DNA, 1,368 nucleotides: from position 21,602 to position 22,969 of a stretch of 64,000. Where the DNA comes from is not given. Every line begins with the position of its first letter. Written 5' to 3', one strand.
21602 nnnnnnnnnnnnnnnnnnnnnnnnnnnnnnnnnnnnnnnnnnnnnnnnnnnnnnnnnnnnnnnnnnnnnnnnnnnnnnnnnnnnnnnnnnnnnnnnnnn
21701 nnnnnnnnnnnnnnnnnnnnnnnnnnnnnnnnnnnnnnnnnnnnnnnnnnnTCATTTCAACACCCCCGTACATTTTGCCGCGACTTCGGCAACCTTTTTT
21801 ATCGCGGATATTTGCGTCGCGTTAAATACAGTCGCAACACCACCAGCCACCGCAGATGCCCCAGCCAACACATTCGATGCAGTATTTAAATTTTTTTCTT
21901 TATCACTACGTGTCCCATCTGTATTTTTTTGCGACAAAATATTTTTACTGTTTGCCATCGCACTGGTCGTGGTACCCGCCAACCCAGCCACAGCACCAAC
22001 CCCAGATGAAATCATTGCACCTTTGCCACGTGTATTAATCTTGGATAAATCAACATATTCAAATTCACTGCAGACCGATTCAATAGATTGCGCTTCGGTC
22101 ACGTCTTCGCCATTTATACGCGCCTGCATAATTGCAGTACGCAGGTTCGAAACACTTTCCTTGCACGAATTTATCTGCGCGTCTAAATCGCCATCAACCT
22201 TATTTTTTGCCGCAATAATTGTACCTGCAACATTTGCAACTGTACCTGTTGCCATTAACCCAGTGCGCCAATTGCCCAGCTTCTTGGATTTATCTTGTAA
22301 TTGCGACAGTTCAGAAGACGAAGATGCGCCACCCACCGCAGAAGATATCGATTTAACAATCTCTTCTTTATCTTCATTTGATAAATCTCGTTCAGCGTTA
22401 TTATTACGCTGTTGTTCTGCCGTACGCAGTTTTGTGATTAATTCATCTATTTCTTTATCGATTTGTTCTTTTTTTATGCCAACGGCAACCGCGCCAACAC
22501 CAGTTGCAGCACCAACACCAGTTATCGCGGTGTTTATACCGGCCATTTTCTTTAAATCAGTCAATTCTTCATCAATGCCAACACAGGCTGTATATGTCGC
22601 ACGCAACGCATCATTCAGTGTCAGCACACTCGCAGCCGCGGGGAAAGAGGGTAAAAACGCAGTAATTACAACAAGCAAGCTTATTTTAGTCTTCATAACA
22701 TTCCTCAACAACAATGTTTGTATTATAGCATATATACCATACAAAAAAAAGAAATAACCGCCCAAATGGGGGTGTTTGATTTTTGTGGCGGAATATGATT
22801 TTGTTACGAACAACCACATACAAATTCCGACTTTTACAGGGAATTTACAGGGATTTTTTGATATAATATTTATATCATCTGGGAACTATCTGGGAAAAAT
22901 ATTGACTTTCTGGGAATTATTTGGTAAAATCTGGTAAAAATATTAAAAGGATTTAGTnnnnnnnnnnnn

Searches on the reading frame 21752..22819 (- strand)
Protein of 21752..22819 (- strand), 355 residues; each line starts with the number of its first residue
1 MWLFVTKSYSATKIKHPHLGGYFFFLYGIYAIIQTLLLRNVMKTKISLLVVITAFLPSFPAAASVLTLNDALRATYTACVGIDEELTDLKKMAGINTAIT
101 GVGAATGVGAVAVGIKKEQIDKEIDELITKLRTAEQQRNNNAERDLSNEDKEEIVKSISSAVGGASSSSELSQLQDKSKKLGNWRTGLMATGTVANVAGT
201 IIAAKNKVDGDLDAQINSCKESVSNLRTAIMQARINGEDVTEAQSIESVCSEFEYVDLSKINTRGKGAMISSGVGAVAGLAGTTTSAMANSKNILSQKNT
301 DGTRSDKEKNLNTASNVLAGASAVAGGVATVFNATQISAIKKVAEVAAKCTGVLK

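Call 45: search_protein_families(library=pfam, proteins=[window:21752-22819:-], max_evalue=0.0001)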
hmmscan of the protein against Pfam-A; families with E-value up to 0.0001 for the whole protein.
window:21752-22819:- (355 aa): 0 families

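Call 74: search_protein_families(library=padloc, proteins=[window:21752-22819:-], max_evalue=0.001)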
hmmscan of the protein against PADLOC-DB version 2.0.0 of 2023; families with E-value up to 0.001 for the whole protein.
window:21752-22819:- (355 aa): 0 families

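Call 104: search_protein_families(library=pfam, proteins=[window:21752-22819:-], max_evalue=1)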
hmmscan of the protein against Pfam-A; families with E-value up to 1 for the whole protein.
window:21752-22819:- (355 aa): 2 families
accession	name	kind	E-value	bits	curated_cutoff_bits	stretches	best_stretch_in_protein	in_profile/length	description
PF23735.1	KIF9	-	0.29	11.7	31.9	0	204-245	29-70/140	Kinesin-like protein KIF9 domain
PF09534.15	Trp_oprn_chp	-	0.37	11.1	29.6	1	29-115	53-138/180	Tryptophan-associated transmembrane protein (Trp_oprn_chp)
